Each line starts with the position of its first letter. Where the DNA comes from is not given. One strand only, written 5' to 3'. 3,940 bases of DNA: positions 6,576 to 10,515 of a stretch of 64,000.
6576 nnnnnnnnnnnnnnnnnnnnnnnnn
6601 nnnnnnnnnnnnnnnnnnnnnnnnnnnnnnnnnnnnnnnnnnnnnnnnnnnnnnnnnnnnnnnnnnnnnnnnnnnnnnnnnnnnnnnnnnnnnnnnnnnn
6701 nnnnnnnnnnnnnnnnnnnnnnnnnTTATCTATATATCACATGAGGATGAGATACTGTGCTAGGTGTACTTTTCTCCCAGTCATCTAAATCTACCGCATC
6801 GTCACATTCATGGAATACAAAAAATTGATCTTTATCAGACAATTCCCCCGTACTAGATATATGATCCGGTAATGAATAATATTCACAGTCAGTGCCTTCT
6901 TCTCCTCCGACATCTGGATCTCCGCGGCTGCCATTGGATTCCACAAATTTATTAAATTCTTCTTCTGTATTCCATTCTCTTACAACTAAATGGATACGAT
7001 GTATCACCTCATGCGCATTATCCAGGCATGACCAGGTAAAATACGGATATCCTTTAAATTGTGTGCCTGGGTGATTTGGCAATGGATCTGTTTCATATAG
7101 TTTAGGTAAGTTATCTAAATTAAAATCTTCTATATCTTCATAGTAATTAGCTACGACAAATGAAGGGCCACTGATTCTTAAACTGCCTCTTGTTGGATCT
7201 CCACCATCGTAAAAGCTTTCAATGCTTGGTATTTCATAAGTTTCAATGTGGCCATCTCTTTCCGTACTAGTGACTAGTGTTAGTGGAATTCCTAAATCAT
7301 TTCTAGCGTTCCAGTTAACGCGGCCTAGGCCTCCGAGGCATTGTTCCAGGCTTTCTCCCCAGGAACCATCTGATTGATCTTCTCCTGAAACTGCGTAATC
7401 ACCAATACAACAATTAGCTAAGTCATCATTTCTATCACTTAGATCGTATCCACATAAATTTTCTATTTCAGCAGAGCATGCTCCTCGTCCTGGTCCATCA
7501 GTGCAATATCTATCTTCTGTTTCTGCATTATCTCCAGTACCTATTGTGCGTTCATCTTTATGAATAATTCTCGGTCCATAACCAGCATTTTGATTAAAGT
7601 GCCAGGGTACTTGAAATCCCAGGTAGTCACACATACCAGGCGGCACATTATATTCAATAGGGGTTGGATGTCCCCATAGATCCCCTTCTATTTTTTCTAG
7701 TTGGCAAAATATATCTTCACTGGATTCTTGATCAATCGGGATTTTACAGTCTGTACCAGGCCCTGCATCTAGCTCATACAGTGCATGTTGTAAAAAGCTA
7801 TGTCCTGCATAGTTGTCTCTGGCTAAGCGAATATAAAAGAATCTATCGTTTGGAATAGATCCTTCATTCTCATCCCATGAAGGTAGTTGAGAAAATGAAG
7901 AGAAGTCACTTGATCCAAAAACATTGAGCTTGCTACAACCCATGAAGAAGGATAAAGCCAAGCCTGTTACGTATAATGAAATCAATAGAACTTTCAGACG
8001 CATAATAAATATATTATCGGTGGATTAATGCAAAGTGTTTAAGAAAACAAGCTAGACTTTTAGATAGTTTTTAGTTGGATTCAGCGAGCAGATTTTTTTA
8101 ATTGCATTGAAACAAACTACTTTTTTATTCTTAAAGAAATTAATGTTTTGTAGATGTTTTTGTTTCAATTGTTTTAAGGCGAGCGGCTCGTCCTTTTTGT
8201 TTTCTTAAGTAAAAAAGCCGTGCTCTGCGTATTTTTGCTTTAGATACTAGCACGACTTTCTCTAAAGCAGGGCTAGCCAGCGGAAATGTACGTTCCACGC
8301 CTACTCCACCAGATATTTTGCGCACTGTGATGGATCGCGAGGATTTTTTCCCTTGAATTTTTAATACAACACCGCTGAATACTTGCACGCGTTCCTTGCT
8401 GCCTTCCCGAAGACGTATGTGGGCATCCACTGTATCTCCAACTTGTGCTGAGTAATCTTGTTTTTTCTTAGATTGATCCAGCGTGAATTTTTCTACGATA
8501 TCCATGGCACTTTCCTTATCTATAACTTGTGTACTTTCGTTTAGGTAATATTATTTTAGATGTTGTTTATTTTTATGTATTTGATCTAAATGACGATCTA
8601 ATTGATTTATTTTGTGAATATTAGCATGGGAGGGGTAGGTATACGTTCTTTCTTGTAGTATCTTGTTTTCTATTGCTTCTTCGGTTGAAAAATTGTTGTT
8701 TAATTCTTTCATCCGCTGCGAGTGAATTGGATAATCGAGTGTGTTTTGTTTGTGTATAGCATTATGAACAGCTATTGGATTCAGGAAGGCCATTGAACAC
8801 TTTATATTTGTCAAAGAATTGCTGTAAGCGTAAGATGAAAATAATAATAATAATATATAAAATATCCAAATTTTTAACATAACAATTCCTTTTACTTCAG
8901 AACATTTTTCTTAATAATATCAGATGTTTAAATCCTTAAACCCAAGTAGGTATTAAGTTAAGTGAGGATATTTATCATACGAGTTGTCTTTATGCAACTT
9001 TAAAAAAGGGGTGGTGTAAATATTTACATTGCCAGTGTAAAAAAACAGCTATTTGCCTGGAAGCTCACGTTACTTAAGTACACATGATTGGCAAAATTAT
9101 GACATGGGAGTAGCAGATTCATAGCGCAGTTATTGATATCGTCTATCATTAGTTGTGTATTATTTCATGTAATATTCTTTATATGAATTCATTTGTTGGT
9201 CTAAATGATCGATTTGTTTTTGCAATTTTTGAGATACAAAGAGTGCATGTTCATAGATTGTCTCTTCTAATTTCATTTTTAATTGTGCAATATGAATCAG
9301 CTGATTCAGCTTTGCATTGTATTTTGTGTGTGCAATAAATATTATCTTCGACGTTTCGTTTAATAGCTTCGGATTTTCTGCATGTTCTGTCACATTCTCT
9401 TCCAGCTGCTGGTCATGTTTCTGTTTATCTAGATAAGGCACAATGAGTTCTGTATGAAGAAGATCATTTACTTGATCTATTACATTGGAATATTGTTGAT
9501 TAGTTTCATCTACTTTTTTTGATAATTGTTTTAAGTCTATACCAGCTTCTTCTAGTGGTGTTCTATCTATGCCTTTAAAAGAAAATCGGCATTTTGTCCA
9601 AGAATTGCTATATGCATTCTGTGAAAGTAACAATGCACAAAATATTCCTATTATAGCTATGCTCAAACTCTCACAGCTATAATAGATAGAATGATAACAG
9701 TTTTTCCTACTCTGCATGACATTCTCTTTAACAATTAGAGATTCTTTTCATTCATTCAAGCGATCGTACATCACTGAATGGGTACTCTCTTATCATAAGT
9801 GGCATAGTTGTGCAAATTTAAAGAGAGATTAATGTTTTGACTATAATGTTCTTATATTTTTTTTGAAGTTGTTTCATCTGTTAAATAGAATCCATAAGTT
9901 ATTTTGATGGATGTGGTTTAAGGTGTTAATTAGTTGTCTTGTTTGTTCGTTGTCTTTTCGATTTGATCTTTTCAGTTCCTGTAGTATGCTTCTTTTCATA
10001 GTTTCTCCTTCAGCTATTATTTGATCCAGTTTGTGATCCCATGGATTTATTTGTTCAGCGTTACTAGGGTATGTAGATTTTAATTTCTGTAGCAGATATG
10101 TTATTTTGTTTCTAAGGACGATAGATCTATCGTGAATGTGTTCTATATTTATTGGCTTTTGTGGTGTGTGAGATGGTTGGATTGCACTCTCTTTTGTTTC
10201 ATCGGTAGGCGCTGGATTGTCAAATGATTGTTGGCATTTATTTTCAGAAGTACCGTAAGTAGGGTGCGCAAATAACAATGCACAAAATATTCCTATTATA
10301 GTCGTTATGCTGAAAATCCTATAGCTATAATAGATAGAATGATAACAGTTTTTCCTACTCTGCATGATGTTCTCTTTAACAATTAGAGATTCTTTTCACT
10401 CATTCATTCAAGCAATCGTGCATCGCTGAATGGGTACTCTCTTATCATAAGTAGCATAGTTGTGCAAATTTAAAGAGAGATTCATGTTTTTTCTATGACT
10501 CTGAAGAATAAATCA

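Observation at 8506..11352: The conserved trmD-rplS junction is split by four tandem paralogous secreted-protein cassettes with a shared leader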

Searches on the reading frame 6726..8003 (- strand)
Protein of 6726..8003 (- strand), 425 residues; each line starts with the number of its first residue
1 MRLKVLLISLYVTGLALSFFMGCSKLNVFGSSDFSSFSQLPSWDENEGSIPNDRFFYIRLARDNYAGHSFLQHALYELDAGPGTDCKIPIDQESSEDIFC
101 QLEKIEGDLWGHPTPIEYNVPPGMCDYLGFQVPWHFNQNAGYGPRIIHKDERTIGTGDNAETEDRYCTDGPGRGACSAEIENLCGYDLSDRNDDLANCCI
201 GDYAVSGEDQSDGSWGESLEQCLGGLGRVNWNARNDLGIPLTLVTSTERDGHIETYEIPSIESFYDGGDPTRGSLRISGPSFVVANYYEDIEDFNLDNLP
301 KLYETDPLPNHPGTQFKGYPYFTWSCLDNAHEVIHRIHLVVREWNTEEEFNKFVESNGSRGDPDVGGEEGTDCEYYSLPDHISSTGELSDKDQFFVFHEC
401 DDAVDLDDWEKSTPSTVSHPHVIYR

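Call 5: search_protein_families(library=pfam, proteins=[window:6726-8003:-], max_evalue=0.1)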
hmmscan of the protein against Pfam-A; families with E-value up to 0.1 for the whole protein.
window:6726-8003:- (425 aa): 0 families

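Call 64: search_protein_families(library=ncbifam, proteins=[window:6726-8003:-], max_evalue=0.1)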
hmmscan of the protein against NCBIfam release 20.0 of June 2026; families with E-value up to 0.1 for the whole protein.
window:6726-8003:- (425 aa): 0 families

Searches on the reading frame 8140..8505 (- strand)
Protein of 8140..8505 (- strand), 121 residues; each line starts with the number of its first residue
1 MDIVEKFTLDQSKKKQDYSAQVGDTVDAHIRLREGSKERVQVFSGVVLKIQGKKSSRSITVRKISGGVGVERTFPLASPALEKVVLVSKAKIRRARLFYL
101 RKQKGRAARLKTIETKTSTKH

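Call 5: search_protein_families(library=pfam, proteins=[window:8140-8505:-], max_evalue=0.1)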
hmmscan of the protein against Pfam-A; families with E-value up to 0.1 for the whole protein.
window:8140-8505:- (121 aa): 2 families
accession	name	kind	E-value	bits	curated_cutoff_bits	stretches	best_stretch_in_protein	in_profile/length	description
PF01245.26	Ribosomal_L19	-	1.3e-35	122.1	22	1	4-112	3-110/111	Ribosomal protein L19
PF17876.7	CSD2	-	0.072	13.6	26.2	0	14-75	17-74/74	Cold shock domain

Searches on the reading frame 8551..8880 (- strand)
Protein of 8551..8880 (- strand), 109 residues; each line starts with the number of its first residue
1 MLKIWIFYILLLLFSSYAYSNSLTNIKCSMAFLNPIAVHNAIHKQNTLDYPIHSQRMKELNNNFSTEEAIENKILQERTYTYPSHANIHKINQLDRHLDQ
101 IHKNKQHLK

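Call 5: search_protein_families(library=pfam, proteins=[window:8551-8880:-], max_evalue=0.1)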
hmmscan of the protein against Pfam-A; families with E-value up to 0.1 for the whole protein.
window:8551-8880:- (109 aa): 0 families

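Call 64: search_protein_families(library=ncbifam, proteins=[window:8551-8880:-], max_evalue=0.1)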
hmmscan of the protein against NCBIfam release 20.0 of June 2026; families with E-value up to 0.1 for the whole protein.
window:8551-8880:- (109 aa): 0 families

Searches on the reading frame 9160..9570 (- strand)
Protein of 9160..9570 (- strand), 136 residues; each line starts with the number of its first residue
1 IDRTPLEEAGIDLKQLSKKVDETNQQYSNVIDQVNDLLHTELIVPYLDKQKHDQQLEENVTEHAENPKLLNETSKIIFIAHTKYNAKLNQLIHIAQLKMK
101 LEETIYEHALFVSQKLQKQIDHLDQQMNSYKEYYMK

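Call 53: predict_structure(alignment_id=A4)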
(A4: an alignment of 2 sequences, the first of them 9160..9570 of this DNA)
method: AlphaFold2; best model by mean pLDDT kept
length: 136 residues; sequences in the alignment: 2
mean_pLDDT: 67.2   pTM: 0.36
mean pLDDT of the five models: 67.2, 61.6, 61.6, 60.4, 56.8
residues with pLDDT >= 90: 0; 70-90: 68; 50-70: 59; < 50: 9
segments of 3 or more residues with pLDDT < 50: 1-8
pLDDT, mean of each block of 10 residues (from residue 1): 42 66 73 69 57 62 69 71 70 69 72 74 76 74
secondary structure, 60 per line:
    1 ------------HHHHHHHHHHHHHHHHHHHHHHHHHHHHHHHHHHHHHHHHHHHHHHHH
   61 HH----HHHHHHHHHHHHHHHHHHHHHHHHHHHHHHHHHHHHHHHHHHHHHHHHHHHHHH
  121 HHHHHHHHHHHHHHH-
elements in order: H13-62 H67-135

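Call 66: search_solved_structures(query=A4, max_evalue=1)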
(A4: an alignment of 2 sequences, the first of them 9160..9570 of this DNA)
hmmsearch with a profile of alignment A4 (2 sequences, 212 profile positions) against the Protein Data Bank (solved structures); distinct sequences matched with E-value up to 1: 3.
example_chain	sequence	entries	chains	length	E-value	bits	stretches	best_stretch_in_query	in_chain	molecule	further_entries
8iah_V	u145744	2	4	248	0.16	14.8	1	108-210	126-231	Tropomyosin 3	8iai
2p0v_A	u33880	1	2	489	0.89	12.3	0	185-207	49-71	Hypothetical protein BT3781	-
9cfs_A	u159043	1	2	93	0.92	12.3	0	71-148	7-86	Long regulatory protein rop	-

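Call 87: find_homologous_proteins(query=A4, max_evalue=0.01)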
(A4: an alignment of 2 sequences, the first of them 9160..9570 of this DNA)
Query A4 (2 sequences) (136 aa, profile of the alignment): 2 proteins with E <= 0.01 among 1098 candidates.
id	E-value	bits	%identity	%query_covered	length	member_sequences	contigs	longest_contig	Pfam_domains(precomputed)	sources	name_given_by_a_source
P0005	2.5e-133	460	63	96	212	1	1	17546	-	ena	-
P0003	3.2e-89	316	100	100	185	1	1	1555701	-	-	-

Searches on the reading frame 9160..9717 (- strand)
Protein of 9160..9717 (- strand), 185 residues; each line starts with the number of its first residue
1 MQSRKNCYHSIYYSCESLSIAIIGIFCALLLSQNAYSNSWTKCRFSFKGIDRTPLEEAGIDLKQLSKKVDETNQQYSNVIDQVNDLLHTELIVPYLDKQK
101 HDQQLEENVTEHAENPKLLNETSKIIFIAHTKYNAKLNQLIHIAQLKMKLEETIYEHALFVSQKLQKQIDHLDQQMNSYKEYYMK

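Call 5: search_protein_families(library=pfam, proteins=[window:9160-9717:-], max_evalue=0.1)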
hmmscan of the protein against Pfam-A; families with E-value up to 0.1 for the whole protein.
window:9160-9717:- (185 aa): 2 families
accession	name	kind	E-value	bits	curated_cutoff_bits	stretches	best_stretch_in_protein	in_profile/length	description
PF24611.2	Spectrin_Anc-1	-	0.022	15.5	33.2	1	54-84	81-111/115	Nuclear anchorage protein 1, spectrin-like repeat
PF01010.25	Proton_antipo_C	-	0.041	13.9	26.8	1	6-38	151-183/243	NADH-dehyrogenase subunit F, TMs, (complex I) C-terminus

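Call 64: search_protein_families(library=ncbifam, proteins=[window:9160-9717:-], max_evalue=0.1)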
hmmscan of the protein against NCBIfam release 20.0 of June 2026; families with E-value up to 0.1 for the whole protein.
window:9160-9717:- (185 aa): 2 families
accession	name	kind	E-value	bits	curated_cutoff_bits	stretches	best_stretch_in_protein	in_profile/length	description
NF005144.0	PRK06598.1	subfamily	0.00022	20.5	198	1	56-131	191-265/369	aspartate-semialdehyde dehydrogenase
TIGR02670.1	cas_csx8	equivalog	0.014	14.5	201.75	1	75-181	279-388/441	type I CRISPR-associated protein Cas8a1/Csx8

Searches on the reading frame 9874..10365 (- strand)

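Call 5: search_protein_families(library=pfam, proteins=[window:9874-10365:-], max_evalue=0.1)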
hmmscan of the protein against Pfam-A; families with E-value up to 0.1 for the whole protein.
window:9874-10365:- (163 aa): 0 families

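Call 64: search_protein_families(library=ncbifam, proteins=[window:9874-10365:-], max_evalue=0.1)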
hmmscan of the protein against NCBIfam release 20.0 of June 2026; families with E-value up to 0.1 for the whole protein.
window:9874-10365:- (163 aa): 4 families
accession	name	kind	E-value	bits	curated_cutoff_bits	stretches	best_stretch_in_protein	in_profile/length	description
NF045824.1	RhmsylMtase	equivalog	0.0016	17.9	400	0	69-124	106-159/226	rhamnosyl O-methyltransferase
NF005822.0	PRK07708.1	equivalog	0.0018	17.8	175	1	75-147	136-203/220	hypothetical protein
NF006217.0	PRK08343.1-3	equivalog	0.054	12.1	491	1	16-39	511-534/544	preprotein translocase subunit SecD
NF001646.0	PRK00420.1-3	equivalog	0.087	13.1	117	0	58-97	54-92/117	hypothetical protein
